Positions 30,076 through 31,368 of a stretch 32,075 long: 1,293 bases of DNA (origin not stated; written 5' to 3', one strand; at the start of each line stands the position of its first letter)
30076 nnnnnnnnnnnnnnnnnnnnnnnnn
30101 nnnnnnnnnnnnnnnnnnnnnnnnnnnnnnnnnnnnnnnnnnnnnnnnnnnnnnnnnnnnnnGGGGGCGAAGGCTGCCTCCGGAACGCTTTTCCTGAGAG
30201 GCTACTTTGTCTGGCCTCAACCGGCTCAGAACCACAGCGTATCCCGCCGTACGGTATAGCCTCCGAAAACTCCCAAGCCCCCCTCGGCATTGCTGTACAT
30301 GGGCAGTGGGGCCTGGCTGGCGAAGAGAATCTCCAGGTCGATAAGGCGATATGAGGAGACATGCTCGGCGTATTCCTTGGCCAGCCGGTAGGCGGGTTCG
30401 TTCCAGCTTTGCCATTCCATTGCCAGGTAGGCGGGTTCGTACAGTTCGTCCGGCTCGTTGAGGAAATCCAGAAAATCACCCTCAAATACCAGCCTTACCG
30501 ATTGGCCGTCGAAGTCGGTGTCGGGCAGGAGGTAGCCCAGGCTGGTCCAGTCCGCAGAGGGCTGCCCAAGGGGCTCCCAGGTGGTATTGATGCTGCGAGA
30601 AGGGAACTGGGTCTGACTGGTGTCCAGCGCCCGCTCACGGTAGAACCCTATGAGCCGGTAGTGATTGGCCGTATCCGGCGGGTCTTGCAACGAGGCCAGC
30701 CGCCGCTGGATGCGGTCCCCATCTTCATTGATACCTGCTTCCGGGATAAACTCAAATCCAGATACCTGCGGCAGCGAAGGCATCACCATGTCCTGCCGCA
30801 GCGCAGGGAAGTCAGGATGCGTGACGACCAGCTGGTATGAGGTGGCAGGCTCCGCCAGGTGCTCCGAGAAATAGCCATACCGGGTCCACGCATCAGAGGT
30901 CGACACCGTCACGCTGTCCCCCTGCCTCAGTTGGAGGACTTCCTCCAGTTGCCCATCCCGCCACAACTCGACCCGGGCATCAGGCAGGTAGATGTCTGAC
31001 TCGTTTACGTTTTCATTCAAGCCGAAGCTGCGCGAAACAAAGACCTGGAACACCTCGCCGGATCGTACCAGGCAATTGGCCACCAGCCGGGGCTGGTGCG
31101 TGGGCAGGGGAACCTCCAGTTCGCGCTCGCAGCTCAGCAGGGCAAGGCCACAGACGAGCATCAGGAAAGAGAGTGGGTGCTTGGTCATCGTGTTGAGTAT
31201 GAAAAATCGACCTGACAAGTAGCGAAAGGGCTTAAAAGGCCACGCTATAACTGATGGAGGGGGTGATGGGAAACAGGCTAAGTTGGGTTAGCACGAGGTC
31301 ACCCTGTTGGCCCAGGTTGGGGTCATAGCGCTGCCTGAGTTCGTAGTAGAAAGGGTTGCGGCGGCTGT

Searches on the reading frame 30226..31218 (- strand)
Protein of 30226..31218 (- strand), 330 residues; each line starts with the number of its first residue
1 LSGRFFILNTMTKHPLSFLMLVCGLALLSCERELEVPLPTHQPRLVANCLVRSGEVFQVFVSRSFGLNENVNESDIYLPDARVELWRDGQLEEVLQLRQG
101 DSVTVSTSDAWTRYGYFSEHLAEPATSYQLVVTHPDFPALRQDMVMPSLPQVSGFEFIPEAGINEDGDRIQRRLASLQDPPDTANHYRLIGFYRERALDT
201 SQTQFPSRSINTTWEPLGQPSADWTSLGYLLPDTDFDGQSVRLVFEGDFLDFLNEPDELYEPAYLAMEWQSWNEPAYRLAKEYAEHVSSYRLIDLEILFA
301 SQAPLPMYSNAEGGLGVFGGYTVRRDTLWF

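Call 3: search_protein_families(library=pfam, proteins=[window:30226-31218:-], max_evalue=0.01)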
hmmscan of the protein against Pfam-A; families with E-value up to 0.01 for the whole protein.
window:30226-31218:- (330 aa): 1 family
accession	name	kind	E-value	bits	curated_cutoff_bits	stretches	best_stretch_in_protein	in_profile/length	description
PF14054.11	DUF4249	-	1.1e-22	81.3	28.5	1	31-325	1-267/269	Domain of unknown function (DUF4249)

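Call 4: search_protein_families(library=ncbifam, proteins=[window:30226-31218:-], max_evalue=0.01)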
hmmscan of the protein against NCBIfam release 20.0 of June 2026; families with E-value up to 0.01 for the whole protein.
window:30226-31218:- (330 aa): 0 families
